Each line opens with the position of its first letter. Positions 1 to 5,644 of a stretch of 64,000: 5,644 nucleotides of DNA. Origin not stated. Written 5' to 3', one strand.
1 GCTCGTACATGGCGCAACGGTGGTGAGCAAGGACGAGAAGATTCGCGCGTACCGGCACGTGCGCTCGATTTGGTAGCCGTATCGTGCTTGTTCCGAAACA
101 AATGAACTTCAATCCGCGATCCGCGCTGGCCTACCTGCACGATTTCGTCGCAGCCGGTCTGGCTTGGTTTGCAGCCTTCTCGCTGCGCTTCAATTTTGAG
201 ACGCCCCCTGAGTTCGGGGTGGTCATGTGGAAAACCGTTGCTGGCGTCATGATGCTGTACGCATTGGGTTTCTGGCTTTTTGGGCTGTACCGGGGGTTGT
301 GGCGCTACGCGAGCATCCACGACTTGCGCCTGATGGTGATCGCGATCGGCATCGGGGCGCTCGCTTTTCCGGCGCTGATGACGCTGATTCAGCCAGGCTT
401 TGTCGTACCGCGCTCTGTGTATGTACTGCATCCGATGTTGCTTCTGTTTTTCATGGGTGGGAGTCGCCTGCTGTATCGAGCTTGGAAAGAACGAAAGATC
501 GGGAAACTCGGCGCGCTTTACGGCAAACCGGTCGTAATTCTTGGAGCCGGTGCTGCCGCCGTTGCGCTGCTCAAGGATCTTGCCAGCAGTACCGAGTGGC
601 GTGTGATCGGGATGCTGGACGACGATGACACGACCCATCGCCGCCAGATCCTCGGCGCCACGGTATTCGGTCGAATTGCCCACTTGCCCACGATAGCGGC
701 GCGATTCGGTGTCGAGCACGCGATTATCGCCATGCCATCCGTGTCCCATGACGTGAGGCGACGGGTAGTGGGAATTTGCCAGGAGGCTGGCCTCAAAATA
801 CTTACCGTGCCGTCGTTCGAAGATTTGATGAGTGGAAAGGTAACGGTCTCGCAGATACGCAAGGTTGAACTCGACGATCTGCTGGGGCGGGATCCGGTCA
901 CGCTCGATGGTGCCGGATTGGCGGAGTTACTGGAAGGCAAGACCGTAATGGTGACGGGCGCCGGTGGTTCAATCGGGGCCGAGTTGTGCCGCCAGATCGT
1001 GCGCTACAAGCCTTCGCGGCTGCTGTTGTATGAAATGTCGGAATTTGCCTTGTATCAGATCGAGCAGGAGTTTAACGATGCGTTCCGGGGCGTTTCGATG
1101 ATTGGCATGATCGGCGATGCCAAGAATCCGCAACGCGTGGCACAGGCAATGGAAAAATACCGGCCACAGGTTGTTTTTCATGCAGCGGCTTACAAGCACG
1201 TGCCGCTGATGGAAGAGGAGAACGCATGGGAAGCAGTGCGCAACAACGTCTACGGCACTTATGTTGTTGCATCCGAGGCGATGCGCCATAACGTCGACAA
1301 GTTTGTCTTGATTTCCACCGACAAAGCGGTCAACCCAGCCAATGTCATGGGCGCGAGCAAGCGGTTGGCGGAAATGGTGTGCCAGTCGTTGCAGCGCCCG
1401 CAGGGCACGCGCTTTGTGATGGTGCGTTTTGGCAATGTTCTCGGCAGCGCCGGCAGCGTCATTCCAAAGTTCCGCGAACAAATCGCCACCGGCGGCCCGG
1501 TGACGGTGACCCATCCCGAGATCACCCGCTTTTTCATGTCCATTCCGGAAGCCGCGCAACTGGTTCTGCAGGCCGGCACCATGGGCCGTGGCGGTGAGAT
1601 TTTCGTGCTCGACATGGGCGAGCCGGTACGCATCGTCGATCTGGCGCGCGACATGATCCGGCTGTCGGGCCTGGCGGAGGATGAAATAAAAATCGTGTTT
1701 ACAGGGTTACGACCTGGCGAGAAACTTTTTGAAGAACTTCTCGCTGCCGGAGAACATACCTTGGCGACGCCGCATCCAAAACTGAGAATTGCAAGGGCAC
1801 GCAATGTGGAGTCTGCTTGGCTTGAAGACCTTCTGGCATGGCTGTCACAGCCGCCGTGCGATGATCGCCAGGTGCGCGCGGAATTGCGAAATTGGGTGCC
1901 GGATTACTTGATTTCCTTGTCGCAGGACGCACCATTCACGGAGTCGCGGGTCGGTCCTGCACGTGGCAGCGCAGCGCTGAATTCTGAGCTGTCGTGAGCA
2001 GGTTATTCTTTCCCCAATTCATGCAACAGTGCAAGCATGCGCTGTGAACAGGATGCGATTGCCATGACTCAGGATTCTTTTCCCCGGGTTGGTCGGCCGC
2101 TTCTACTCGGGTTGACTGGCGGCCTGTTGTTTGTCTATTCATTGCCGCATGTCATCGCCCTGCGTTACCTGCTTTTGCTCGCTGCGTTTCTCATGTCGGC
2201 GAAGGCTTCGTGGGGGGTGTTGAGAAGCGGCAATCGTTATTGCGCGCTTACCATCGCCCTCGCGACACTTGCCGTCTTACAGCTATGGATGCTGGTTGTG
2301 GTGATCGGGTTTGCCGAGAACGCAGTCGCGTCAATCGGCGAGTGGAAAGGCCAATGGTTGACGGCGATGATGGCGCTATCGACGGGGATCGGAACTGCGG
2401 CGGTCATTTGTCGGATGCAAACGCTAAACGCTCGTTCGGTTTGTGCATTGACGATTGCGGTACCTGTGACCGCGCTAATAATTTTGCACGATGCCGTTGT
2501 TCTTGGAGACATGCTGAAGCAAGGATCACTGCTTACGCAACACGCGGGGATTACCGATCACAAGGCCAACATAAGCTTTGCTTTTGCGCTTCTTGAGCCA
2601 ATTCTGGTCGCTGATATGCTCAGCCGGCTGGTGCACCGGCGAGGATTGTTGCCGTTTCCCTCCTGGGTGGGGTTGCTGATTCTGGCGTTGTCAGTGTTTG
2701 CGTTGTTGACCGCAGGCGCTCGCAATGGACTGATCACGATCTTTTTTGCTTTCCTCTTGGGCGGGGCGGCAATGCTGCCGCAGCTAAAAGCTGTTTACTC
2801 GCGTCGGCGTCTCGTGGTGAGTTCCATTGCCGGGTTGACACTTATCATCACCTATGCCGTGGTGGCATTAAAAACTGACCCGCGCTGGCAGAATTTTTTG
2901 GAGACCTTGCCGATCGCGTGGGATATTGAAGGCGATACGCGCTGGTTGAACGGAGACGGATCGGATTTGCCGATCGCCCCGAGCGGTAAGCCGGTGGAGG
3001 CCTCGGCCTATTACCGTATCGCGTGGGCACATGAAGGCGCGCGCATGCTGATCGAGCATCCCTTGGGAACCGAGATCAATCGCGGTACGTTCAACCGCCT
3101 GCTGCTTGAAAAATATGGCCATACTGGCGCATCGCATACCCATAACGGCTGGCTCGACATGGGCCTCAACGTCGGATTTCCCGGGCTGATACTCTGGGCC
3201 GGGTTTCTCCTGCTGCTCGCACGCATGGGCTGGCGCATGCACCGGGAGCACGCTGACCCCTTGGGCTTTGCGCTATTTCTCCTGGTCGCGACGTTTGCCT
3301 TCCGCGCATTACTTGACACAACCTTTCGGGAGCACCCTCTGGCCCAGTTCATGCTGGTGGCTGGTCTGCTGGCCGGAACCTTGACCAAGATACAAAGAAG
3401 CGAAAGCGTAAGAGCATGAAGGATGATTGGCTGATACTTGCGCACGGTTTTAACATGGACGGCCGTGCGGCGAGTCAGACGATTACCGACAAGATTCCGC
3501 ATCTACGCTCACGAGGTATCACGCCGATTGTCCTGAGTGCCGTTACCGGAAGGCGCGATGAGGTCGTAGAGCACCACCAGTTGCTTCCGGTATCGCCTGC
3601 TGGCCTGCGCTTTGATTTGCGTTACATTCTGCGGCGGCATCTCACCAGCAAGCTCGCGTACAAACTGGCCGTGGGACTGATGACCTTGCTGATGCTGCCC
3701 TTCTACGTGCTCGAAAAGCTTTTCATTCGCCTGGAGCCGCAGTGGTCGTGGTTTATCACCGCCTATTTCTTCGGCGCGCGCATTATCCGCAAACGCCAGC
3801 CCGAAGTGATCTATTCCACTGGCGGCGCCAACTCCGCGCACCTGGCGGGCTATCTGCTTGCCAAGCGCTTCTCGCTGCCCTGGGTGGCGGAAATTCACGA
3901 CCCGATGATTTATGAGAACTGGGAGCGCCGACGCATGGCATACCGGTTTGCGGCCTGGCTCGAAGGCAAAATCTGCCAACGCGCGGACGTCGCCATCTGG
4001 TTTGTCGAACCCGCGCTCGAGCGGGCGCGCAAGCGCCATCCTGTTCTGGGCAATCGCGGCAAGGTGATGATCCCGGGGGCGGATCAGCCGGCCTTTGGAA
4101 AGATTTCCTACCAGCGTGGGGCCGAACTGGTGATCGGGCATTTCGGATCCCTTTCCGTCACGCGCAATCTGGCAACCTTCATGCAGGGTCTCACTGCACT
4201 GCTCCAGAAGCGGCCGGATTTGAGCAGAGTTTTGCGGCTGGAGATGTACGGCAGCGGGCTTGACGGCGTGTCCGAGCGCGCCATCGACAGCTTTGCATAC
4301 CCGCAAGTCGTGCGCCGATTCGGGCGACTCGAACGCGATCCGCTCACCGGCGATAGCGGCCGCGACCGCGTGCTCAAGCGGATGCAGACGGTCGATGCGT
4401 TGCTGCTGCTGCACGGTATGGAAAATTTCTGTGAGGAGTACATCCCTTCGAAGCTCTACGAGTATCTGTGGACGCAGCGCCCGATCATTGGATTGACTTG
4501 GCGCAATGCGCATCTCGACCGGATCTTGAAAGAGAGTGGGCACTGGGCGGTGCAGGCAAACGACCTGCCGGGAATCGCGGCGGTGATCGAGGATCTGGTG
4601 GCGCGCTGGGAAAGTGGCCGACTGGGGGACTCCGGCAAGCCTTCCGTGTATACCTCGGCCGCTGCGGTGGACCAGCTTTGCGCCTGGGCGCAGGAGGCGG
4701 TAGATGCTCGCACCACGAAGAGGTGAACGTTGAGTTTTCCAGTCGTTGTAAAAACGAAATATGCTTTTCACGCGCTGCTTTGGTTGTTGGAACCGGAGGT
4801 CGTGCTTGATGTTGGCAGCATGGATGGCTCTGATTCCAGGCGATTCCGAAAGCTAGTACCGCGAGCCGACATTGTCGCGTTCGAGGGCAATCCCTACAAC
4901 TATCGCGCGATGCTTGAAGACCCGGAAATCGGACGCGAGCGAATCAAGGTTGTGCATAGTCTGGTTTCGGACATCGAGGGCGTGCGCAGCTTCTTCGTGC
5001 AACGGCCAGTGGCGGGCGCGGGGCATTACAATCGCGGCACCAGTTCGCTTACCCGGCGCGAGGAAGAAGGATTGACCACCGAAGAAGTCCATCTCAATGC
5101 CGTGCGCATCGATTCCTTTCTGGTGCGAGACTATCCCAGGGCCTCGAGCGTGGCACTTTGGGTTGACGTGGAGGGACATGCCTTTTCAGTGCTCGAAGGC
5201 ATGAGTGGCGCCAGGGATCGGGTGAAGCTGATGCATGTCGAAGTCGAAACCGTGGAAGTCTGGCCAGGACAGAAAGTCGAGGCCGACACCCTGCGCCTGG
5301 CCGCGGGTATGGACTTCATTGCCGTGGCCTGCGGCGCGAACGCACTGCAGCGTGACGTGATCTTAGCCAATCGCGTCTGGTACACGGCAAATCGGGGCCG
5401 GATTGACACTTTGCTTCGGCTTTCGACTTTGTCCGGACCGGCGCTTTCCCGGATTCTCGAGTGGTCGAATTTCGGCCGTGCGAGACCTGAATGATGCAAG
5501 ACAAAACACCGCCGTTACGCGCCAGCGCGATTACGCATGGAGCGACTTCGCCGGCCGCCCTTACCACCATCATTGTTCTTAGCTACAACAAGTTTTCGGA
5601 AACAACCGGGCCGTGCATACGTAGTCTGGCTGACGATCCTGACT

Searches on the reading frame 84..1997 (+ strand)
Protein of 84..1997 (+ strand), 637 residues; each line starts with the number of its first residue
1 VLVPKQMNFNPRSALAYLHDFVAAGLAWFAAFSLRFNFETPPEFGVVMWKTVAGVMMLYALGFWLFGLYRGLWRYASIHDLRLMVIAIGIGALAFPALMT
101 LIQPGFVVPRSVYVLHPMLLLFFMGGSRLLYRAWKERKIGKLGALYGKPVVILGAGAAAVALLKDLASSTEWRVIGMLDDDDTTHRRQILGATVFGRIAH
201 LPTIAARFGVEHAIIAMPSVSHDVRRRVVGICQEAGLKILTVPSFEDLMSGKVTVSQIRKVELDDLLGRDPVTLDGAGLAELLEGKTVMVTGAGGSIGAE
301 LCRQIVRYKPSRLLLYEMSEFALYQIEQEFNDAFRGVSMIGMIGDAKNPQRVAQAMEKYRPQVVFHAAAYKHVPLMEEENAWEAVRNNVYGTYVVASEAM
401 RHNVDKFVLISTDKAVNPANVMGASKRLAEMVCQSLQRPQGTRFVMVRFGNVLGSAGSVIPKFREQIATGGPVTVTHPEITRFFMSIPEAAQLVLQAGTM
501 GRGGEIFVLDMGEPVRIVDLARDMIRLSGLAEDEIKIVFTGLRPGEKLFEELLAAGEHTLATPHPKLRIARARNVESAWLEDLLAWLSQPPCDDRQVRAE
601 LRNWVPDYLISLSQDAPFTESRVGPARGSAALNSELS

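Call 40: search_protein_families(library=pfam, proteins=[window:84-1997:+], max_evalue=0.00001)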
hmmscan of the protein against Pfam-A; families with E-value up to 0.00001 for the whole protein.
window:84-1997:+ (637 aa): 6 families
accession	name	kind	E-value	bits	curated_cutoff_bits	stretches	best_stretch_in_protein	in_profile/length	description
PF02719.21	Polysacc_synt_2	-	9.8e-120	399.6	20.2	1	288-570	1-291/293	Polysaccharide biosynthesis protein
PF01370.27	Epimerase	-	7.6e-21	75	20.9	1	288-508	1-238/240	NAD dependent epimerase/dehydratase family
PF04321.23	RmlD_sub_bind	-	2e-13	50.5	27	1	287-459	2-158/287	RmlD substrate binding domain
PF01073.25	3Beta_HSD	-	5.9e-10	39.1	22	1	289-418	1-122/280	3-beta hydroxysteroid dehydrogenase/isomerase family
PF16363.11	GDP_Man_Dehyd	-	7.5e-09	35.9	27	1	289-414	1-131/332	GDP-mannose 4,6 dehydratase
PF13727.12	CoA_binding_3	-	3e-07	31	25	1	66-243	3-175/175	CoA-binding domain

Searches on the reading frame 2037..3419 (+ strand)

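Call 40: search_protein_families(library=pfam, proteins=[window:2037-3419:+], max_evalue=0.00001)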
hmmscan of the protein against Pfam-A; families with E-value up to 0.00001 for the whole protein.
window:2037-3419:+ (460 aa): 1 family
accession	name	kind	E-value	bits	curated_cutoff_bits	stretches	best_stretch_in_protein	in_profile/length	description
PF04932.20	Wzy_C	-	1.6e-12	47.9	31.7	1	215-388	2-149/149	O-Antigen ligase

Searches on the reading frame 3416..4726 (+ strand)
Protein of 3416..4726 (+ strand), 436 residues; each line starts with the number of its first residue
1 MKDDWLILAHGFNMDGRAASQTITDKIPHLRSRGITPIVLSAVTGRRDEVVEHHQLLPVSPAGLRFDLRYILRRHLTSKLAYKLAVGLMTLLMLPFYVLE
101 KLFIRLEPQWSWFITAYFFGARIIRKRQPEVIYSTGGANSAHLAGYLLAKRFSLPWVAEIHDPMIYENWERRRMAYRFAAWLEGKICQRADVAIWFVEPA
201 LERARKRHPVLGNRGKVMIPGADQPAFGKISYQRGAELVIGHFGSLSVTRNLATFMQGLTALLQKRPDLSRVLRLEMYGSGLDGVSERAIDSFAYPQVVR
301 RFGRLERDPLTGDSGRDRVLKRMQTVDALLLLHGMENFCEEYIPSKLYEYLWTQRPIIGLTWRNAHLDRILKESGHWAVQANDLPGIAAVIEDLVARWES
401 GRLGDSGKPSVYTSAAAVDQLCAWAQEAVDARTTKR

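Call 40: search_protein_families(library=pfam, proteins=[window:3416-4726:+], max_evalue=0.00001)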
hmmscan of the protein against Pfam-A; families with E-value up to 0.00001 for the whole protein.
window:3416-4726:+ (436 aa): 2 families
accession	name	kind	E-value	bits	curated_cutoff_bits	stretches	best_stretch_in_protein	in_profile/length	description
PF13579.12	Glyco_trans_4_4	-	5.3e-07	30.5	29.7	1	118-203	61-141/158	Glycosyl transferase 4-like domain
PF13439.12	Glyco_transf_4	-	4.8e-06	27.1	28.5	0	99-205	43-149/170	Glycosyltransferase Family 4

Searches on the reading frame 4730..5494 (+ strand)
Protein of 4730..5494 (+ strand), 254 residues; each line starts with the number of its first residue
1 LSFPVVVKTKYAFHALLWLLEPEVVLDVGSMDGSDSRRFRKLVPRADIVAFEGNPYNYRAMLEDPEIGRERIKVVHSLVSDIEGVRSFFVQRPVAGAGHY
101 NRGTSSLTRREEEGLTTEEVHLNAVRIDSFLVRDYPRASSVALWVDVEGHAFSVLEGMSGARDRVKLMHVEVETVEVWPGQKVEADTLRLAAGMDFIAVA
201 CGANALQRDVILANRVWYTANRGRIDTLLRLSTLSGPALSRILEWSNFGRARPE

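Call 40: search_protein_families(library=pfam, proteins=[window:4730-5494:+], max_evalue=0.00001)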
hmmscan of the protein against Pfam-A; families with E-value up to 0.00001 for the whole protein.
window:4730-5494:+ (254 aa): 1 family
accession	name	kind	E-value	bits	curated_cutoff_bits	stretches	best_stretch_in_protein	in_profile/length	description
PF05050.19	Methyltransf_21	-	5.9e-10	40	22.7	1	27-176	1-152/173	Methyltransferase FkbM domain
